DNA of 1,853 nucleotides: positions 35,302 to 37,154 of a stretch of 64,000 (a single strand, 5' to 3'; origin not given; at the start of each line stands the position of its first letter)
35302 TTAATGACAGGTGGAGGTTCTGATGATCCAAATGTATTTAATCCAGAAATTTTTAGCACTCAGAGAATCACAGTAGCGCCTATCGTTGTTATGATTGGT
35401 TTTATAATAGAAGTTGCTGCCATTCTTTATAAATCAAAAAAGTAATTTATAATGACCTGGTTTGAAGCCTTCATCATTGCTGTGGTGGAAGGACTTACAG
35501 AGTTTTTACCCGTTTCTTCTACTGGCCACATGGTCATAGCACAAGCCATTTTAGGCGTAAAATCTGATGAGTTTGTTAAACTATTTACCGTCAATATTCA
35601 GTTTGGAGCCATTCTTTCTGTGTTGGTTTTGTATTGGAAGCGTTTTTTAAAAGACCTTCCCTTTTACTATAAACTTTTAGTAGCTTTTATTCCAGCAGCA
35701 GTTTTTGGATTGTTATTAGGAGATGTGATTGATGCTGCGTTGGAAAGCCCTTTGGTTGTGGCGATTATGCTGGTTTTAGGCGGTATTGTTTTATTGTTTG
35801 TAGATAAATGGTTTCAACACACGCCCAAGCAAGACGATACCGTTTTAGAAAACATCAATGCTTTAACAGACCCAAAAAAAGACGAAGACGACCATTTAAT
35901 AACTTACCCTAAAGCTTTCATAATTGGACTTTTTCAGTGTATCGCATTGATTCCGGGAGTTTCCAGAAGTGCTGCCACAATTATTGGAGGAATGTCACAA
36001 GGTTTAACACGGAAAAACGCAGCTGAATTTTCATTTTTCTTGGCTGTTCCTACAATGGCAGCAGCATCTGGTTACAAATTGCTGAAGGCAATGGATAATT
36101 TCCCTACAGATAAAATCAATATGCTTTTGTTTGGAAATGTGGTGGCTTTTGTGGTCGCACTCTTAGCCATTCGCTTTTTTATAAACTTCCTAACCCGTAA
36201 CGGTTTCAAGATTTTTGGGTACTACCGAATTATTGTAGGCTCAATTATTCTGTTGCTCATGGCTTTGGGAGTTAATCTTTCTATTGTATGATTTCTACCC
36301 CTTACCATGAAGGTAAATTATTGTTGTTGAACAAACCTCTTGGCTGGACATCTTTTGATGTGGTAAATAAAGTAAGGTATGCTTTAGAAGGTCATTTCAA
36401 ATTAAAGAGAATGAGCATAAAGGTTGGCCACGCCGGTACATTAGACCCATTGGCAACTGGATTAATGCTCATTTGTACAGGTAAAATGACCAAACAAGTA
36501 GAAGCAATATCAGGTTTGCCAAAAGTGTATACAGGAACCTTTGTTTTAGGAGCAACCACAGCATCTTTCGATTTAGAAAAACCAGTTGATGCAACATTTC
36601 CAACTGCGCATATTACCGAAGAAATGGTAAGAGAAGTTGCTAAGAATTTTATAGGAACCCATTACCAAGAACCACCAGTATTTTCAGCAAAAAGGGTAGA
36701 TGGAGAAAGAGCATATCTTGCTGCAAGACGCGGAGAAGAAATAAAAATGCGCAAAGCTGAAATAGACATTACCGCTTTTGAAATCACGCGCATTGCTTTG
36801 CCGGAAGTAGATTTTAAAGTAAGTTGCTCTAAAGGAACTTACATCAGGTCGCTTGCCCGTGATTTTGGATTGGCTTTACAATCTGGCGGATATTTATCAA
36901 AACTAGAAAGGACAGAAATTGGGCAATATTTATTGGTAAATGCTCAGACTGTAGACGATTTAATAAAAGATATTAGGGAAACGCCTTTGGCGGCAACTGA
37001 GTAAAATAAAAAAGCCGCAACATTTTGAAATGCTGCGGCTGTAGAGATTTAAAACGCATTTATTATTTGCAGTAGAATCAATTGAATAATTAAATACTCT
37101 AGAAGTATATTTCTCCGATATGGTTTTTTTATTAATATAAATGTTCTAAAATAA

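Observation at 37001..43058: ~6-kb insertion between convergent truB and atpG, bounded by perfect 40-bp direct repeats of the terminator hairpin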

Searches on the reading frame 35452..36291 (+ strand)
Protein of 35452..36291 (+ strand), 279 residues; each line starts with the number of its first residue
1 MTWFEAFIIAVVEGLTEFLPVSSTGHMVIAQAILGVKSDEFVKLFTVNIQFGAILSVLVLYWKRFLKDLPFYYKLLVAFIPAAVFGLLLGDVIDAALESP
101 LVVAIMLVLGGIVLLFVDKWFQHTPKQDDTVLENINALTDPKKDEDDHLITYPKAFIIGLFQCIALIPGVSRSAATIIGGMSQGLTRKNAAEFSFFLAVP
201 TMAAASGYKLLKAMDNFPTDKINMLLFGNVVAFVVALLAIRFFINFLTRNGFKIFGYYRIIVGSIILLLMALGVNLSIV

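Call 6: search_protein_families(library=pfam, proteins=[window:35452-36291:+])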
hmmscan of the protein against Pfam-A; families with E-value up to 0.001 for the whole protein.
window:35452-36291:+ (279 aa): 1 family
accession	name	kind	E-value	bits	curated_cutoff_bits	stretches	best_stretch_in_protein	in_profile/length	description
PF02673.24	BacA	-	4.8e-82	275.9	33.4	1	6-264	1-256/257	Bacitracin resistance protein BacA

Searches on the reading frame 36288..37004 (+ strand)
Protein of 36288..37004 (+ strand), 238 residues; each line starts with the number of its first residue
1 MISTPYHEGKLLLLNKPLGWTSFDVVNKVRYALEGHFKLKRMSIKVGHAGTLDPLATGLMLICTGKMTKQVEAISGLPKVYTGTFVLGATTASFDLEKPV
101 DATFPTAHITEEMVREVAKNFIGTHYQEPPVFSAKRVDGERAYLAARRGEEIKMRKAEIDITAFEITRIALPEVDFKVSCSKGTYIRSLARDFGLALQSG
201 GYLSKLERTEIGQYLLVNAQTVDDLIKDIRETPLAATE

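Call 6: search_protein_families(library=pfam, proteins=[window:36288-37004:+])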
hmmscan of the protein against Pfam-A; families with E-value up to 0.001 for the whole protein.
window:36288-37004:+ (238 aa): 2 families
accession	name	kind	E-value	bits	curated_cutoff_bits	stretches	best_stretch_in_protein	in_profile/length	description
PF01509.24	TruB_N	-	3.4e-46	157.8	27.3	1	45-186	8-149/149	TruB family pseudouridylate synthase (N terminal domain)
PF16198.10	TruB_C_2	-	2.8e-05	24.6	29.3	1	187-226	1-40/66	tRNA pseudouridylate synthase B C-terminal domain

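Call 10: find_encoding_contigs(protein=window:36288-37004:+, flank=10000, max_places=10)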
Protein window:36288-37004:+ (238 aa): 11 contigs read that carry it; 7 places shown.
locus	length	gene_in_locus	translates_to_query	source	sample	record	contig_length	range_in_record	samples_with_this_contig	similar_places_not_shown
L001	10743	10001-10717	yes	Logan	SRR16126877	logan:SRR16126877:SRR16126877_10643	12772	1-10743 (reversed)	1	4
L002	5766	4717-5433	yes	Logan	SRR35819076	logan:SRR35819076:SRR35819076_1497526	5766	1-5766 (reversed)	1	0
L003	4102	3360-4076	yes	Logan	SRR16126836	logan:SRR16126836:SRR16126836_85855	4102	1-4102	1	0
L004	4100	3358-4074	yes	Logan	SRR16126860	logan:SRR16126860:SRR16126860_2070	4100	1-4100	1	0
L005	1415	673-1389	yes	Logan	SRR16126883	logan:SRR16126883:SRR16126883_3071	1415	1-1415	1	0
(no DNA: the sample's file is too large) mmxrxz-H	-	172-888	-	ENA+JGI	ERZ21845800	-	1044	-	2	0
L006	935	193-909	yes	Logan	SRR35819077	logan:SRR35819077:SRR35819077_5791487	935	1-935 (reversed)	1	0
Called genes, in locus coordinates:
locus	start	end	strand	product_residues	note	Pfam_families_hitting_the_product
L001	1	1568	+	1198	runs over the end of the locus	?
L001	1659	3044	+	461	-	PF00206:Lyase_1, PF10415:FumaraseC_C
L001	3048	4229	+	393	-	PF00079:Serpin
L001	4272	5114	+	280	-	PF18962:Por_Secre_tail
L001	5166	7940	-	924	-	PF00133:tRNA-synt_1, PF09334:tRNA-synt_1g, PF13603:tRNA-synt_1_2, PF00133:tRNA-synt_1 (weak), PF08264:Anticodon_1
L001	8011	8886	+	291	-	PF18075:FtsX_ECD, PF02687:FtsX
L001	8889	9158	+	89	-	PF11297:DUF3098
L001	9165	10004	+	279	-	PF02673:BacA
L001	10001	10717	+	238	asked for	PF01509:TruB_N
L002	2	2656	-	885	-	?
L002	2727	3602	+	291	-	PF18075:FtsX_ECD, PF02687:FtsX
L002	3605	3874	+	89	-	PF11297:DUF3098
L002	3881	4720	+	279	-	PF02673:BacA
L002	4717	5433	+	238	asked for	PF01509:TruB_N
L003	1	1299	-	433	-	?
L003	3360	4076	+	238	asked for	PF01509:TruB_N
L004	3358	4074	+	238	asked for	PF01509:TruB_N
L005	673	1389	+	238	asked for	PF01509:TruB_N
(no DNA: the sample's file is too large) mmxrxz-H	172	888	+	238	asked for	PF01509:TruB_N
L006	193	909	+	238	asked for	PF01509:TruB_N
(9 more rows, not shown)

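Call 15: find_related_loci(query=window:36288-37004:+, collection=genome_contigs, flank=10000)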
Query window:36288-37004:+ (238 aa) in genome_contigs; peptide patterns used: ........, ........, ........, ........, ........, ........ (x = any residue, [..] = any of these).
600 stretches matched a pattern (row limit reached: there are more); 525 encode a relative of the query (tblastn E <= 1e-3); the best 80 are kept; 80 distinct loci.
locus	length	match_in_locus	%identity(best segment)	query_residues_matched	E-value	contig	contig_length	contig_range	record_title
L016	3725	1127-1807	57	1-229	4e-85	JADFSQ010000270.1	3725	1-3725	MAG: Bacteroidetes bacterium isolate B93T1L10 B93T1L10_NODE48990, whole genome shotgun sequence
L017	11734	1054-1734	57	1-229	7e-85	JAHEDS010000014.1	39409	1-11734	MAG: Flavobacteriales bacterium isolate Ww211 NODE_1038_length_39409_cov_14.195810, whole genome shotgun sequence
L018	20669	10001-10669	57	6-230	2e-84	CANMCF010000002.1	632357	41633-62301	uncultured Bizionia sp. isolate 1139.fasta genome assembly, contig: NODE_2, whole genome shotgun sequence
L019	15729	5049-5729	55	1-229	2e-84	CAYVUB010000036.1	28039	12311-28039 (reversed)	MAG TPA_asm: uncultured Flavobacteriaceae bacterium isolate SRP344714_co2_84 genome assembly, contig: NODE_4249_length_2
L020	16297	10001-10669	56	6-230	2e-84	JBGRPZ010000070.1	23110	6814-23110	MAG: Hyphomicrobiales bacterium isolate MAG6-C28 MAG_Ocu_6-C28240, whole genome shotgun sequence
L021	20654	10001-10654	58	6-225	2e-84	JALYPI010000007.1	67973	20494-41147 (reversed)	MAG: Bacteroidota bacterium isolate MDV bin33 SD1454-56_k127_896119, whole genome shotgun sequence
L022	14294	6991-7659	57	6-230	5e-84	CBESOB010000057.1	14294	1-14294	MAG TPA_asm: uncultured Flavobacteriaceae bacterium isolate SRR7614714_concoct_66 genome assembly, contig: ERZ25083850.1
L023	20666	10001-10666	59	6-229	1e-83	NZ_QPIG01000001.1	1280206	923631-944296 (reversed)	Oceanihabitans sediminis strain S9-10 contig1_1, whole genome shotgun sequence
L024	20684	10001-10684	55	1-230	3e-83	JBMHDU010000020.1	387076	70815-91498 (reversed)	MAG: Polaribacter sp. isolate xHP1_bin.162 c_000000000020, whole genome shotgun sequence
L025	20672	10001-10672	57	1-226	4e-83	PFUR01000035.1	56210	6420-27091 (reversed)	MAG: Flavobacteriales bacterium CG_4_9_14_3_um_filter_40_17 CG_4_9_14_3_um_filter_150_scaffold_696_c, whole genome shotg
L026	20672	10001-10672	57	6-231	4e-83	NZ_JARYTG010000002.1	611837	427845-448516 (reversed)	Winogradskyella sp. SYSU M77433 NODE_2_length_611837_cov_157.724407, whole genome shotgun sequence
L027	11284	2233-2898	57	6-229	4e-83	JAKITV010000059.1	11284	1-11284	MAG: Flavobacteriaceae bacterium isolate D96SM.bin.50 NODE_4083_length_11284_cov_5.470198, whole genome shotgun sequence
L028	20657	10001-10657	58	6-226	5e-83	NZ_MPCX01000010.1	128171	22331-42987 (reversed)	MAG: Lacinutrix sp. MedPE-SW Lacinutrix-sp-MedPE-SW-C10, whole genome shotgun sequence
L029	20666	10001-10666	56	6-229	5e-83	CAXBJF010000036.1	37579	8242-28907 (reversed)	MAG TPA_asm: uncultured Flavobacteriales bacterium isolate ERR2762114_binner12_Refined_38 genome assembly, contig: ERZ34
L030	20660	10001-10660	59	6-227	7e-83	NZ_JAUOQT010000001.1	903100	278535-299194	Oceanihabitans sp. 2_MG-2023 strain D3R05 LLMGDEMB_1, whole genome shotgun sequence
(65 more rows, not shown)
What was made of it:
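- Tried and rejected: Genome collection scan with TruB (call 15).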
